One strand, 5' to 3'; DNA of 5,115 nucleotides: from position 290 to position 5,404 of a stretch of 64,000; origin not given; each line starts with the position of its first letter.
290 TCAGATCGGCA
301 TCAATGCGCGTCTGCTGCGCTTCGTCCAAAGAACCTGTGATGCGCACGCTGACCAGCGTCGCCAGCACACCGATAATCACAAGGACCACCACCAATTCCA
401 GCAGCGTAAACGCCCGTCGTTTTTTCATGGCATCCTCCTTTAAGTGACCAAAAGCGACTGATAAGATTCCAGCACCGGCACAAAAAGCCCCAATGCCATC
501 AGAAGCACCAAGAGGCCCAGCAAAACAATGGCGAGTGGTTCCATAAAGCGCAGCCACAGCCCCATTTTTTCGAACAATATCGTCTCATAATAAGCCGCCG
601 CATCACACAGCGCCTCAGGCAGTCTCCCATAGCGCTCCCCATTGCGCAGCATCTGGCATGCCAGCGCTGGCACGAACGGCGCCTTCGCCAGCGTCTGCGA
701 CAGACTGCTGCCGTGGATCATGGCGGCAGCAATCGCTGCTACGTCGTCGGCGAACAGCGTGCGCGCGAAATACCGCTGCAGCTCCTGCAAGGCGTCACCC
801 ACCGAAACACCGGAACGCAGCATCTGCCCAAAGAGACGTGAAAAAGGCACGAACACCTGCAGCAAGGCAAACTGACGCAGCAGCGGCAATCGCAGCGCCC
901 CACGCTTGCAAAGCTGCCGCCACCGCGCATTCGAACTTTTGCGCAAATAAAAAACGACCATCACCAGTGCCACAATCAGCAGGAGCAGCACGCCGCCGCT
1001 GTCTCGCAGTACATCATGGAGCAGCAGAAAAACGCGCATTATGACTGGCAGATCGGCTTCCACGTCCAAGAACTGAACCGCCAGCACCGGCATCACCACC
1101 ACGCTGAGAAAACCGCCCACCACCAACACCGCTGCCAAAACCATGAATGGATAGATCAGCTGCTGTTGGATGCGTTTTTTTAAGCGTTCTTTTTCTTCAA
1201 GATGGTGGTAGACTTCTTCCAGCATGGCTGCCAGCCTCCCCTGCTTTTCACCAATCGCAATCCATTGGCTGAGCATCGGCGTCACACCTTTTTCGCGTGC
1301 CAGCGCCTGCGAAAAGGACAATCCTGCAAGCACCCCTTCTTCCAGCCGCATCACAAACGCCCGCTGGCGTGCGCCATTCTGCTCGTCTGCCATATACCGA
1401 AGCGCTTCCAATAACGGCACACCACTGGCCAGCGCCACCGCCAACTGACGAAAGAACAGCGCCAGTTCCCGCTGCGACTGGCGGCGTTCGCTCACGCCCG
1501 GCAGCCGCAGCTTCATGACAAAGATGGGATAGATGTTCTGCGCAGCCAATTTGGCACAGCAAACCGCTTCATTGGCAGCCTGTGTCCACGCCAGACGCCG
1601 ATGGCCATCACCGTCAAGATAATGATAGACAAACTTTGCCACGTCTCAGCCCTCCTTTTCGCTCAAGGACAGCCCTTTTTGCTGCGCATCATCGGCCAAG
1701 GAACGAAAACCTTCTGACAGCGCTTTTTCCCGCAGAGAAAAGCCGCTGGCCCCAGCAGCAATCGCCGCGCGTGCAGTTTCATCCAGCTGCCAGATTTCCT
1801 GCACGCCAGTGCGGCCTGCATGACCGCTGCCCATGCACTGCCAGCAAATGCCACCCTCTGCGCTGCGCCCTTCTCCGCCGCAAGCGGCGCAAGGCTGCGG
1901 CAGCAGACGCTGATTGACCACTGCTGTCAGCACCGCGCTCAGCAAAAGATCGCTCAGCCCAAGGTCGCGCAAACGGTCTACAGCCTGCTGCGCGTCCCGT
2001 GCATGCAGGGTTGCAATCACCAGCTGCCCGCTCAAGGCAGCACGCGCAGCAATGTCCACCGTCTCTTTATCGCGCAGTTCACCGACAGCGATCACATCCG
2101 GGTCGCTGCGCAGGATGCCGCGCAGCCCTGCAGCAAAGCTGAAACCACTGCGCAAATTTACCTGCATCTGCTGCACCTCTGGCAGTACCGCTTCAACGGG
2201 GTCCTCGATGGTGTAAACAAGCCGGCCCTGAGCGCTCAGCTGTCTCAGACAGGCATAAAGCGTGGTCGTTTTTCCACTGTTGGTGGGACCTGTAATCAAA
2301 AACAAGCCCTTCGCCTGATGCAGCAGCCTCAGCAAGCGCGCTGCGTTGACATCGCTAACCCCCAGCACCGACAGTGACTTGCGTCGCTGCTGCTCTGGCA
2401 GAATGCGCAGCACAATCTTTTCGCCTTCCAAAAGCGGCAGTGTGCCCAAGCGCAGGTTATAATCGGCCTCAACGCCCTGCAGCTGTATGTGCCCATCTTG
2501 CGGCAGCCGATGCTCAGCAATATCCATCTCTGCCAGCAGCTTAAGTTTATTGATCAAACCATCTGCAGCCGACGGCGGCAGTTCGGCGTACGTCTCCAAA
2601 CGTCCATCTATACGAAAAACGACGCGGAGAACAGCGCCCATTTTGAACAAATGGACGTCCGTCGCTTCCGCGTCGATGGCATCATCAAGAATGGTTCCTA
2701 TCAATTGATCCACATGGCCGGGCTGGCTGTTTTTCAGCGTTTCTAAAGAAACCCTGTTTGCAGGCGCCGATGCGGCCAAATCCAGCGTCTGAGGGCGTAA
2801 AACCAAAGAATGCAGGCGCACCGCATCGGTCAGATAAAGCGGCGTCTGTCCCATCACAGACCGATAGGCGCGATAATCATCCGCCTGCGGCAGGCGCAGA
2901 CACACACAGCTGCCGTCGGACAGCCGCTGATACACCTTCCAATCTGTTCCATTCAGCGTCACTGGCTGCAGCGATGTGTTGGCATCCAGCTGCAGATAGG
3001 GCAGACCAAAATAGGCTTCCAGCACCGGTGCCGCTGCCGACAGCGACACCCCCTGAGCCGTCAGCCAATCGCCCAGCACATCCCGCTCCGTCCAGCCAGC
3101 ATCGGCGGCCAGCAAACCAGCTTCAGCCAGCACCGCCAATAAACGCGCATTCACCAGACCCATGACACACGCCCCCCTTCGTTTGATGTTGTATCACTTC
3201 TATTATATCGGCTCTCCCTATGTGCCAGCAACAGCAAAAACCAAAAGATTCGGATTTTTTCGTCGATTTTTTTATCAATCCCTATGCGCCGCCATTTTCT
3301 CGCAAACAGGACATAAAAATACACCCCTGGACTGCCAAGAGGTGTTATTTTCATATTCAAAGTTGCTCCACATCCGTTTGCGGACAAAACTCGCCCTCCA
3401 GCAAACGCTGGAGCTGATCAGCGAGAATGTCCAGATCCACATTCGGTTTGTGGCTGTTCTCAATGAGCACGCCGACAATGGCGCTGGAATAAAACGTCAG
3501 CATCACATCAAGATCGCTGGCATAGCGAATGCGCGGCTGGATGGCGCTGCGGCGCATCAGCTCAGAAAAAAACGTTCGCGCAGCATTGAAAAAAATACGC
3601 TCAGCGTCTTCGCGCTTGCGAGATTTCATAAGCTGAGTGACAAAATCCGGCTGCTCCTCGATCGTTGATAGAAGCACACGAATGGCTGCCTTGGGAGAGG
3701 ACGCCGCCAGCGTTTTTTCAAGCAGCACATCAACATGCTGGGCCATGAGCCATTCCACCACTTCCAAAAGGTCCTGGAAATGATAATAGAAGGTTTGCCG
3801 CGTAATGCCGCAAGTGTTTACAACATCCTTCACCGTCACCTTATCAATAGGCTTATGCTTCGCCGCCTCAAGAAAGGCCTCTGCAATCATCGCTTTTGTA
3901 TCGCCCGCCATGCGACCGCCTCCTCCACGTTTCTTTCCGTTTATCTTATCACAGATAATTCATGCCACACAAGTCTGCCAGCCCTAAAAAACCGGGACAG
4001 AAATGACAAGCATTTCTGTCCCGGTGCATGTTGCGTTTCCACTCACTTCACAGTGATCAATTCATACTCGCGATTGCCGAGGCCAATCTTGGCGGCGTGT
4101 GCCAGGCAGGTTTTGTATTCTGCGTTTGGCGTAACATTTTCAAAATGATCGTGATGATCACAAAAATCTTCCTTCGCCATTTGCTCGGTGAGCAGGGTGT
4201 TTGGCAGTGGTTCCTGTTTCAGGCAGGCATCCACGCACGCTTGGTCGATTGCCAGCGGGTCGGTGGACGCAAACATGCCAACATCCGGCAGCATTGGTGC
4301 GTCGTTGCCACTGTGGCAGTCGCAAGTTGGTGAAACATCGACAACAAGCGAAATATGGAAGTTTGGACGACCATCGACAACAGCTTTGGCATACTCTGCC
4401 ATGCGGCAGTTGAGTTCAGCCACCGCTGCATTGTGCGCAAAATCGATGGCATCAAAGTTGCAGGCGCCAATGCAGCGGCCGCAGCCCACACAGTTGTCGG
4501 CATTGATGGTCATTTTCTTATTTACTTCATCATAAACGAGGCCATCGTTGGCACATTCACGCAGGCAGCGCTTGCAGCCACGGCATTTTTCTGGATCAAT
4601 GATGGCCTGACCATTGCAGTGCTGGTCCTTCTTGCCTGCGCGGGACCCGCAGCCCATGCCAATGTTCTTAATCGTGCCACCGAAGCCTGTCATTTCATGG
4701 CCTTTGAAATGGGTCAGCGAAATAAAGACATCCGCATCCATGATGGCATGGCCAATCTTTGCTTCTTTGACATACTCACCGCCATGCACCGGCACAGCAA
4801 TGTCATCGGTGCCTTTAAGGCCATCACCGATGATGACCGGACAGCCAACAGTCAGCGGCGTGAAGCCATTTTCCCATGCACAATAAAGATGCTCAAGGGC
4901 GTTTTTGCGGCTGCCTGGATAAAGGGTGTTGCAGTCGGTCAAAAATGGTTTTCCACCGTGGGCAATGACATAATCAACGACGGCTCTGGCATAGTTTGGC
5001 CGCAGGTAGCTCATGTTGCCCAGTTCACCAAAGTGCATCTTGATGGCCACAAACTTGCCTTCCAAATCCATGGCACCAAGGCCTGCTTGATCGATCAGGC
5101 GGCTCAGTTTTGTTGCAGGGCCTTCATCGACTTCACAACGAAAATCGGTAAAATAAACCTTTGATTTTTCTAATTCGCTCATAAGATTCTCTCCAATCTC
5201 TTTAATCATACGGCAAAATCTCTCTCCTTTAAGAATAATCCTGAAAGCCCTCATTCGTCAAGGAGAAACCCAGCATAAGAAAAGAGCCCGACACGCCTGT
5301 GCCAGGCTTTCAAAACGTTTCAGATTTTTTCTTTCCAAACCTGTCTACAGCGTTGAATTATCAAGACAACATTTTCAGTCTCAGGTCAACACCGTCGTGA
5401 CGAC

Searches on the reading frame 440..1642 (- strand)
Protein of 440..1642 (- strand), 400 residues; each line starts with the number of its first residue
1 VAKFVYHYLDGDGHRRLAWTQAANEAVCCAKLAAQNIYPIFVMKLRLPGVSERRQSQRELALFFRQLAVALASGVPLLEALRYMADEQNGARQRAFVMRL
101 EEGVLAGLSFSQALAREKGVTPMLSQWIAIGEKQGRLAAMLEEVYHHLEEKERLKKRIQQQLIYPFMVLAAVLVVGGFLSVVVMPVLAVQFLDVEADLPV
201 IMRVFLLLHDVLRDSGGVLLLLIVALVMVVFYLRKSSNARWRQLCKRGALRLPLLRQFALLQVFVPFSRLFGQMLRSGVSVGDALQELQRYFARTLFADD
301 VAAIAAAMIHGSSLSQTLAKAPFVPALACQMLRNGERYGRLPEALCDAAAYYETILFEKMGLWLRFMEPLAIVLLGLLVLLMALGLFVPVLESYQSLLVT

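Call 50: search_protein_families(library=pfam, proteins=[window:440-1642:-], max_evalue=0.00001)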
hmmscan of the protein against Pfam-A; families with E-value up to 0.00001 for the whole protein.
window:440-1642:- (400 aa): 1 family
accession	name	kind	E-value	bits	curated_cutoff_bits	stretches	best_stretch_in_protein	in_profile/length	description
PF00482.28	T2SSF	-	7.1e-47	158.9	25.2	2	63-185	1-125/125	Type II secretion system (T2SS), protein F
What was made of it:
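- Type IV pilus / competence-type ATPase and platform genes lie at 440-3163 (call 50).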

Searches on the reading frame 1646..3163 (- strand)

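Call 50: search_protein_families(library=pfam, proteins=[window:1646-3163:-], max_evalue=0.00001)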
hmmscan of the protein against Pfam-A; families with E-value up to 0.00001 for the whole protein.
window:1646-3163:- (505 aa): 1 family
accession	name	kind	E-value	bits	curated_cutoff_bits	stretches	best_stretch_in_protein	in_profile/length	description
PF00437.27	T2SSE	-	1e-95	321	24.9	1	149-496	6-357/370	Type II/IV secretion system protein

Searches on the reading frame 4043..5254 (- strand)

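Call 50: search_protein_families(library=pfam, proteins=[window:4043-5254:-], max_evalue=0.00001)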
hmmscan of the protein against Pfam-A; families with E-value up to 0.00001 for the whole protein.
window:4043-5254:- (403 aa): 8 families
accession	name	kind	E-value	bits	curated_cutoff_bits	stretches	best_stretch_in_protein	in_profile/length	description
PF04015.17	DUF362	-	3e-55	187.8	24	1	69-342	1-200/200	Domain of unknown function (DUF362)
PF14697.11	Fer4_21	-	1.4e-09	38.3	35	1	217-270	1-57/59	4Fe-4S dicluster domain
PF12838.12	Fer4_7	-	2.6e-09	37.9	27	1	223-269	1-52/52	4Fe-4S dicluster domain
PF12837.12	Fer4_6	-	2.7e-08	33.8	25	0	248-270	2-24/24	4Fe-4S binding domain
PF13237.11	Fer4_10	-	5e-08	33.2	25.5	1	218-265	3-52/53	4Fe-4S dicluster domain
PF12797.12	Fer4_2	-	7.4e-08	32.3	24.5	0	247-266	2-21/22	4Fe-4S binding domain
PF00037.32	Fer4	-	1.1e-06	28.7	21.1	0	249-270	2-23/24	4Fe-4S binding domain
PF13187.11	Fer4_9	-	3.6e-06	27.3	27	1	223-269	1-51/52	4Fe-4S dicluster domain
